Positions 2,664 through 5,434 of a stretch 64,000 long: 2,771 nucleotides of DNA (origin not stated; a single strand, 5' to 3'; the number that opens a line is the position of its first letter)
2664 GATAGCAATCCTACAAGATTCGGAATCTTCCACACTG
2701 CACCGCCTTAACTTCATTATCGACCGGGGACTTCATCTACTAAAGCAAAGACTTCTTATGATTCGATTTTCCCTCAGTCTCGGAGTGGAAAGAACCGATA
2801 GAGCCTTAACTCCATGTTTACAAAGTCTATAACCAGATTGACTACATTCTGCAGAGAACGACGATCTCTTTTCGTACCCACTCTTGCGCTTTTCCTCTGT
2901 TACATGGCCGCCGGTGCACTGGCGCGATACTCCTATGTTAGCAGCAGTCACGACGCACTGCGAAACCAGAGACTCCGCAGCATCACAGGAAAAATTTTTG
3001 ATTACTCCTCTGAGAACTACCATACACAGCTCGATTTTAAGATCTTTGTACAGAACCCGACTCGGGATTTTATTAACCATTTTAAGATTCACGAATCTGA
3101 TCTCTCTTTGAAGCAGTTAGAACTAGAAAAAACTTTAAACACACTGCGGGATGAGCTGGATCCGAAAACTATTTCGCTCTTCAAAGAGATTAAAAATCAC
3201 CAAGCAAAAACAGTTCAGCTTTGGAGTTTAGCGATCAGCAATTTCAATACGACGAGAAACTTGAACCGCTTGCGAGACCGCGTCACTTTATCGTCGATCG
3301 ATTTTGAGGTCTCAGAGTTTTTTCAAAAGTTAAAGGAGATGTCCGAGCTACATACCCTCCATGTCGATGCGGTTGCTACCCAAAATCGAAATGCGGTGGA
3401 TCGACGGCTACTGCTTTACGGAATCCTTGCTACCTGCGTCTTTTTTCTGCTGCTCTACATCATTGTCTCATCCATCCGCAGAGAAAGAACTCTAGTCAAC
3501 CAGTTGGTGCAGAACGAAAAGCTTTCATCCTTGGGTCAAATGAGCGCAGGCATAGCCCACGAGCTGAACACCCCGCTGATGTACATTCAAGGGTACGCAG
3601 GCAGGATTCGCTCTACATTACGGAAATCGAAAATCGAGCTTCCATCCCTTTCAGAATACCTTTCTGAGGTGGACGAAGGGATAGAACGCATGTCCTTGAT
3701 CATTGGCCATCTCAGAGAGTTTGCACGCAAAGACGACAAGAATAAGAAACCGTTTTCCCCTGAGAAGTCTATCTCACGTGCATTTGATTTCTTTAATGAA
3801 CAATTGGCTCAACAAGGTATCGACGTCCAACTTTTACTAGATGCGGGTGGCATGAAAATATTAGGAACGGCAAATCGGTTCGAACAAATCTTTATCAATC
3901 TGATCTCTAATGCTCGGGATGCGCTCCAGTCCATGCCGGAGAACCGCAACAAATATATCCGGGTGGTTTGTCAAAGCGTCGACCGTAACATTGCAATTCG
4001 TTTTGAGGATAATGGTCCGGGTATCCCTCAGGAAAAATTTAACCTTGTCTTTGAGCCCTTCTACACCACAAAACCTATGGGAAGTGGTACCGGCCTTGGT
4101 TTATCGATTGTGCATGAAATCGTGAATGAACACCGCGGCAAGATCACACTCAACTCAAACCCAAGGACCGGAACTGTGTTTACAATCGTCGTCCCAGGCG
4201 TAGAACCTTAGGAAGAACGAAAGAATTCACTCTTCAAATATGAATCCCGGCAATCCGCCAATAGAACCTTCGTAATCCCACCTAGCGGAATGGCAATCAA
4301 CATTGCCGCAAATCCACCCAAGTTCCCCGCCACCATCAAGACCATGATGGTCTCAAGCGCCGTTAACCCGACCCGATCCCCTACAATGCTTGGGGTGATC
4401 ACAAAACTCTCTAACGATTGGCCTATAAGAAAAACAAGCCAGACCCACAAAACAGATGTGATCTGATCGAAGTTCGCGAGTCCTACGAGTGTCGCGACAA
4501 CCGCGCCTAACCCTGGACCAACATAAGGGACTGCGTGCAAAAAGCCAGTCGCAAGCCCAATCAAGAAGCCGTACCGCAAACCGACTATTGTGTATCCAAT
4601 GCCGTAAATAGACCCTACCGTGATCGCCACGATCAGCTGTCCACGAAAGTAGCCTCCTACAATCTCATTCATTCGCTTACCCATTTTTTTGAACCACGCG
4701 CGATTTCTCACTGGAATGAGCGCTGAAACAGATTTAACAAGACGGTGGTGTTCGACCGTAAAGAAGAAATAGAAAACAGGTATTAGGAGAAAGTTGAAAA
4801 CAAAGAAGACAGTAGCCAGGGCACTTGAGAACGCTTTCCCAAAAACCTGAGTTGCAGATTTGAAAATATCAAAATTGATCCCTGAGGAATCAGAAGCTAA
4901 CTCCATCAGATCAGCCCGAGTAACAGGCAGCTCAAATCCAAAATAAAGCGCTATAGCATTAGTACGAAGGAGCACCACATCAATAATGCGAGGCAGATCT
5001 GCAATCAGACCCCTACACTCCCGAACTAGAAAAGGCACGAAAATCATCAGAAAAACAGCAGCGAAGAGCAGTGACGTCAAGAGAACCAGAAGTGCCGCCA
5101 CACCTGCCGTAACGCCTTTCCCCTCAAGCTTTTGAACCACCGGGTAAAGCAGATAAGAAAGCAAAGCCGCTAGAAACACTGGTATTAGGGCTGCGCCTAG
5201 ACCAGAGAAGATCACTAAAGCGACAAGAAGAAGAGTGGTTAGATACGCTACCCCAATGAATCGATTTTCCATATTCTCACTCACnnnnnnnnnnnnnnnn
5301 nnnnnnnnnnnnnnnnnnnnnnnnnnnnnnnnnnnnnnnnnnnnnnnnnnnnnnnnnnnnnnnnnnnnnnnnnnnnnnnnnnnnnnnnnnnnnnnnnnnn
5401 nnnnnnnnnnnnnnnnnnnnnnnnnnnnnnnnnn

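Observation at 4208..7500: HMG-CoA-reductase-like domain fused to a catalytically degenerate kinase-like domain, coupled to an AI-2E transporter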

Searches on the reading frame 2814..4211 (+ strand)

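Call 3: search_protein_families(library=pfam, proteins=[window:2814-4211:+], max_evalue=0.1)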
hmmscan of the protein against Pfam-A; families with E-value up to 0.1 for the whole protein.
window:2814-4211:+ (465 aa): 4 families
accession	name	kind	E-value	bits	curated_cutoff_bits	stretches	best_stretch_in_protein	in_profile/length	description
PF02518.31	HATPase_c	-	3.3e-25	89.1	26.4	1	353-461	3-108/111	Histidine kinase-, DNA gyrase B-, and HSP90-like ATPase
PF00512.31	HisKA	-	3.4e-12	46.7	26.9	1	240-308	2-65/66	His Kinase A (phospho-acceptor) domain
PF14501.12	HATPase_c_5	-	1.4e-07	31.8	22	1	358-450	8-92/102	GHKL domain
PF13589.12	HATPase_c_3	-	0.072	13.5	25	0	356-414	3-55/137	Histidine kinase-, DNA gyrase B-, and HSP90-like ATPase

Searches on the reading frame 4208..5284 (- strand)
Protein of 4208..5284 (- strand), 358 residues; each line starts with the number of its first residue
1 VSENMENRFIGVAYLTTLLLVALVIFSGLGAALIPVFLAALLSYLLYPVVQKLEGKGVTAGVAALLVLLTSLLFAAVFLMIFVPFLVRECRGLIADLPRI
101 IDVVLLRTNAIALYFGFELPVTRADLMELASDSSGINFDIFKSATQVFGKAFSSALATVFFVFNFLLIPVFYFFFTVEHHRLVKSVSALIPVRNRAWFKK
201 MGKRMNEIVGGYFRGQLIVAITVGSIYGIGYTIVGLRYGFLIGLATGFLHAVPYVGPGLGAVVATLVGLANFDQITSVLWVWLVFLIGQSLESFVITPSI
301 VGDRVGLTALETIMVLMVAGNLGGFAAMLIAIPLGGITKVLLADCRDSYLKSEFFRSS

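Call 3: search_protein_families(library=pfam, proteins=[window:4208-5284:-], max_evalue=0.1)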
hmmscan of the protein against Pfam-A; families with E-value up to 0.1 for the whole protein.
window:4208-5284:- (358 aa): 1 family
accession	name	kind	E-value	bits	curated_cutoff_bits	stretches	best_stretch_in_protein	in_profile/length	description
PF01594.21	AI-2E_transport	-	3e-51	175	34.3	1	15-343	7-324/327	AI-2E family transporter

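Call 4: search_protein_families(library=ncbifam, proteins=[window:4208-5284:-], max_evalue=0.1)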
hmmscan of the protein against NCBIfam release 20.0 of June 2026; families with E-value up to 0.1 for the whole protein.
window:4208-5284:- (358 aa): 3 families
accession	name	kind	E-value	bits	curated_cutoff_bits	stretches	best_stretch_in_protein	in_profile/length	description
NF045801.1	efflux_ABUW_0982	equivalog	3.6e-34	118.3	675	1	15-357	12-355/392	chloramphenicol efflux transporter CxpE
TIGR02872.1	spore_ytvI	equivalog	3.7e-20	72.6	198.15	1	17-331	7-325/341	sporulation integral membrane protein YtvI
NF008930.0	PRK12287.1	subfamily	8.1e-11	42.1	318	1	18-344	16-327/344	AI-2E family transporter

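Call 69: find_homologous_proteins(query=window:4211-5272:-)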
Query window:4211-5272:- (354 aa): 105 proteins with E <= 0.001 among 8000 candidates.
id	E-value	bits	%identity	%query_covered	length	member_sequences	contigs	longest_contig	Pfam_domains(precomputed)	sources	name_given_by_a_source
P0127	5.2e-217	738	100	100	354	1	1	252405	PF01594.23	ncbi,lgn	-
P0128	5.8e-158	544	74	98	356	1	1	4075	PF01594.23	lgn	-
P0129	5.6e-131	455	61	99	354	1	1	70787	PF01594.23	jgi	jgi:predicted PurR-regulated permease PerM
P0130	2.3e-85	305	44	100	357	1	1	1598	PF01594.23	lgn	-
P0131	1.2e-42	165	34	98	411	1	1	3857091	PF01594.23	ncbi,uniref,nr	ncbi:AI-2E family transporter [Marilutibacter alkalisoli]|uniref:AI-2E family transporter n=1 Tax=Ma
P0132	3.8e-42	163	33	92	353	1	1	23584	PF01594.23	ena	-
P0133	6.9e-41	159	32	90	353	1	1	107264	PF01594.23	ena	-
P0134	1.0e-38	152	33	89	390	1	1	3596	PF01594.23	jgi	jgi:predicted PurR-regulated permease PerM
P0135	1.1e-38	152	29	93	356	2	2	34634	PF01594.23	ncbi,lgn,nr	ncbi:MAG: AI-2E family transporter [Alphaproteobacteria bacterium]|nr:AI-2E family transporter [Alph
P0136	9.1e-35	139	30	91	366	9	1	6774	PF01594.23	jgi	jgi:predicted PurR-regulated permease PerM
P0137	1.1e-34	139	32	91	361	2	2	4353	PF01594.23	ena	-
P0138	2.0e-34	138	30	92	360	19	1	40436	PF01594.23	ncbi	-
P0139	4.6e-34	137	32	91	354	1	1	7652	PF01594.23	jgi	jgi:predicted PurR-regulated permease PerM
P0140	2.1e-33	134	32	95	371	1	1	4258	PF01594.23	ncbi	-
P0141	2.3e-33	134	30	95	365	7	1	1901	PF01594.23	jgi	jgi:predicted PurR-regulated permease PerM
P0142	4.9e-32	130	33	92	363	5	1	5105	PF01594.23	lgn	-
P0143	6.3e-32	129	30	92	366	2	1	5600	PF01594.23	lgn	-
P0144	1.1e-31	129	31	78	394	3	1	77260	PF01594.23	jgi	-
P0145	2.2e-31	128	32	97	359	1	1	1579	PF01594.23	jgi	jgi:predicted PurR-regulated permease PerM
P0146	1.4e-30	125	31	95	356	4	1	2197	PF01594.23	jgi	jgi:predicted PurR-regulated permease PerM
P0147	2.1e-30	124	31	92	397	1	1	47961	PF01594.23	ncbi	ncbi:MAG: AI-2E family transporter [Rhodanobacter sp.]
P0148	2.8e-30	124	32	92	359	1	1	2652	PF01594.23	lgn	-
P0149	8.0e-30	123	29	93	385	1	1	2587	PF01594.23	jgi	jgi:predicted PurR-regulated permease PerM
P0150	8.1e-30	123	32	95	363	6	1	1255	PF01594.23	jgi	jgi:predicted PurR-regulated permease PerM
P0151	8.9e-30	122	32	95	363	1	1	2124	PF01594.23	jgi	jgi:predicted PurR-regulated permease PerM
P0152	9.3e-30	122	27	94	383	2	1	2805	PF01594.23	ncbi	ncbi:MAG: AI-2E family transporter [Methylocella sp.]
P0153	9.9e-30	122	31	93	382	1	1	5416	PF01594.23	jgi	jgi:predicted PurR-regulated permease PerM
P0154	1.4e-29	122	32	95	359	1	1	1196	PF01594.23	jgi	jgi:predicted PurR-regulated permease PerM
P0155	1.6e-29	122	30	96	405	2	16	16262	PF01594.23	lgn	-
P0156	2.2e-29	121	32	96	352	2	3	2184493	PF01594.23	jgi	jgi:predicted PurR-regulated permease PerM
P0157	2.2e-29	121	30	92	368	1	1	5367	PF01594.23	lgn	-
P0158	1.2e-28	119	29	92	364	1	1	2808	PF01594.23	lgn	-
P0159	1.5e-28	118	28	91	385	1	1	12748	PF01594.23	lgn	-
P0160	1.5e-28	118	27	94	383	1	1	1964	PF01594.23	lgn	-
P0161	2.7e-28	118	31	93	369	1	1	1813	PF01594.23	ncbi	-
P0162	3.8e-28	117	32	95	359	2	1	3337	PF01594.23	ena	-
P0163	5.7e-28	116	33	77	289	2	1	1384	PF01594.23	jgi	jgi:predicted PurR-regulated permease PerM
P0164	1.2e-27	115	31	96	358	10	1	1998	PF01594.23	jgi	jgi:predicted PurR-regulated permease PerM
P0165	2.0e-27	115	30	97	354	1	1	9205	PF01594.23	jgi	jgi:predicted PurR-regulated permease PerM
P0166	2.0e-26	111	25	94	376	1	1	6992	PF01594.23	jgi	jgi:predicted PurR-regulated permease PerM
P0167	4.1e-26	110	32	77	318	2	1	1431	PF01594.23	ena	-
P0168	1.5e-24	105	29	92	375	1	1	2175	PF01594.23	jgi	jgi:predicted PurR-regulated permease PerM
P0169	5.8e-24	103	34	54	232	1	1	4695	PF01594.23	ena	-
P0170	2.2e-23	101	31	92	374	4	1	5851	PF01594.23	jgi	jgi:predicted PurR-regulated permease PerM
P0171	3.4e-23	101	29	73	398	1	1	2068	PF01594.23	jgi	jgi:predicted PurR-regulated permease PerM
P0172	1.3e-22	99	26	97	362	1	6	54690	PF01594.23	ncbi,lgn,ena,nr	ncbi:MAG: AI-2E family transporter [Bacteroidaceae bacterium]|nr:AI-2E family transporter [Bacteroid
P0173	2.5e-22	98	29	97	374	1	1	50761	PF01594.23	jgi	jgi:predicted PurR-regulated permease PerM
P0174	3.5e-22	97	32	53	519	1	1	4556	PF01594.23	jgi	jgi:predicted PurR-regulated permease PerM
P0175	8.5e-22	96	31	98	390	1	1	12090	PF01594.23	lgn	-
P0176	1.7e-21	95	30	94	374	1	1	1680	PF01594.23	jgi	-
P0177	2.3e-21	95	36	56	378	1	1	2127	PF01594.23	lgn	-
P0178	5.3e-20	90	29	78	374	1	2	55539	PF01594.23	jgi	jgi:predicted PurR-regulated permease PerM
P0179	1.2e-18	86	33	53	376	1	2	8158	PF01594.23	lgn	-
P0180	5.3e-18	84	30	65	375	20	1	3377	PF01594.23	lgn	-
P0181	3.9e-17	81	33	54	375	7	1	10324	PF01594.23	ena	-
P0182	1.7e-16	79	26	96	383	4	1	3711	PF01594.23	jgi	jgi:predicted PurR-regulated permease PerM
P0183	2.9e-15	75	24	86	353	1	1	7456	PF01594.23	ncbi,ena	-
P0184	9.8e-15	73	28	50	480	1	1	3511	PF01594.23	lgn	-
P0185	1.5e-14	72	25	88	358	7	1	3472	PF01594.23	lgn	-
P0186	2.3e-14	72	28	85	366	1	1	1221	PF01594.23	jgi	jgi:predicted PurR-regulated permease PerM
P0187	1.2e-13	69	26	91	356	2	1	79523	PF01594.23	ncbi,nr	ncbi:AI-2E family transporter [Alkaliphilus pronyensis]|nr:AI-2E family transporter [Alkaliphilus pr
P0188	3.6e-13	68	27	82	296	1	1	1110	PF01594.23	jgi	jgi:predicted PurR-regulated permease PerM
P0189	5.4e-13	67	27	95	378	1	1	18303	PF01594.23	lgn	-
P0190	1.1e-12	66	22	81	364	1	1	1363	PF01594.23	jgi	jgi:predicted PurR-regulated permease PerM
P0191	2.0e-11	62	24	71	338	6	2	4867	PF01594.23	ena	-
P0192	2.7e-11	62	21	88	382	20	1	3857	PF01594.23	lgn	-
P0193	3.9e-11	61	26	91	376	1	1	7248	PF01594.23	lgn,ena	-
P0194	5.0e-11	61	26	95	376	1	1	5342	PF01594.23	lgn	-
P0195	6.0e-11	61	24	93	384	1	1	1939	PF01594.23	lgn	-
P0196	6.6e-11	60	25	92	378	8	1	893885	PF01594.23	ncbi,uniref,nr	ncbi:AI-2E family transporter [Dysgonomonas sp. Marseille-P4361]|uniref:AI-2E family transporter n=1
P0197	7.5e-11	60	27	85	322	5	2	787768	PF01594.23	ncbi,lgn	-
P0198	1.1e-10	60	31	50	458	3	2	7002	PF01594.23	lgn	-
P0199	2.9e-10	58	25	86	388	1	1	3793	PF01594.23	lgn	-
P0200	3.4e-10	58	28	53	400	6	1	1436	PF01594.23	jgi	jgi:putative heme transporter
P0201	4.1e-10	58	26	78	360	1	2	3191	PF01594.23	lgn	-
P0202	1.1e-9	56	24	91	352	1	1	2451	PF01594.23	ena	-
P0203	1.5e-9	56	25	58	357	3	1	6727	PF01594.23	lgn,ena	-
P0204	2.7e-9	55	22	88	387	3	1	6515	PF01594.23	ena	-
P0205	4.7e-9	54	25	86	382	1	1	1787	PF01594.23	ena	-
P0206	8.5e-9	53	26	39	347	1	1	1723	PF01594.23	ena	-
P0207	2.4e-8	52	26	87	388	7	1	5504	PF01594.23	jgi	jgi:predicted PurR-regulated permease PerM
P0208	2.3e-7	49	30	42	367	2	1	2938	PF01594.23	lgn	-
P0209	2.6e-7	49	25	91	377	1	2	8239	PF01594.23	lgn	-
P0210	3.4e-7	48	24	92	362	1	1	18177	PF01594.23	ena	-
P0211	7.2e-7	47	26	85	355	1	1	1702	PF01594.23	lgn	-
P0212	1.9e-6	46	24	90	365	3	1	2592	PF01594.23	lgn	-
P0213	3.3e-6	45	27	63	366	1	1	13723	PF01594.23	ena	-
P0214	4.7e-6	44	21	54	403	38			PF01594.23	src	-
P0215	7.1e-6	44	27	86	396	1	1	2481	PF01594.23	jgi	-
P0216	1.2e-5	43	24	55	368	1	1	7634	PF01594.23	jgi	jgi:predicted PurR-regulated permease PerM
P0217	1.4e-5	43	24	49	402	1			PF01594.23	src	-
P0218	1.7e-5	43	24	95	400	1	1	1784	PF01594.23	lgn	-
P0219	2.7e-5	42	24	50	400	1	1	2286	PF01594.23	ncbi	-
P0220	3.1e-5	42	24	92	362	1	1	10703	PF01594.23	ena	-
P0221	3.9e-5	41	26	53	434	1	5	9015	PF01594.23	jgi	jgi:predicted PurR-regulated permease PerM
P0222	5.2e-5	41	28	77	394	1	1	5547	PF01594.23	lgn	-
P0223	7.5e-5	40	22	78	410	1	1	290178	PF01594.23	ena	-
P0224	8.1e-5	40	24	44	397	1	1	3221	PF01594.23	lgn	-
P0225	1.8e-4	39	28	54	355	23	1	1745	PF01594.23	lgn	-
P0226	2.8e-4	39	24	92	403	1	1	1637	PF01594.23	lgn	-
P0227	4.1e-4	38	-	-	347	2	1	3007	PF01594.23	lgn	-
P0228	4.2e-4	38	24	50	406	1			PF01594.23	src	-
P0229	6.1e-4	37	22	55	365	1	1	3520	PF01594.23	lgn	-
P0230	6.6e-4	37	24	51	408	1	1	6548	PF01594.23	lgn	-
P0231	8.5e-4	37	26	88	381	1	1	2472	PF01594.23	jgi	jgi:predicted PurR-regulated permease PerM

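Call 70: find_encoding_contigs(protein=P0130, flank=3000, max_places=2)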
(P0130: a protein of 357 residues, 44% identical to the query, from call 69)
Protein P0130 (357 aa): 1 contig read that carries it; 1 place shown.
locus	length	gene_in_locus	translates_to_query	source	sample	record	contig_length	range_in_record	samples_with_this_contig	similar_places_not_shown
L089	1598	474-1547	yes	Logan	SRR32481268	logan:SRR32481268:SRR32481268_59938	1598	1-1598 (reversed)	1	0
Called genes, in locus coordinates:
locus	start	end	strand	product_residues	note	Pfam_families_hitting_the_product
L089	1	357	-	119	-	?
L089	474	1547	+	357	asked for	PF01594:AI-2E_transport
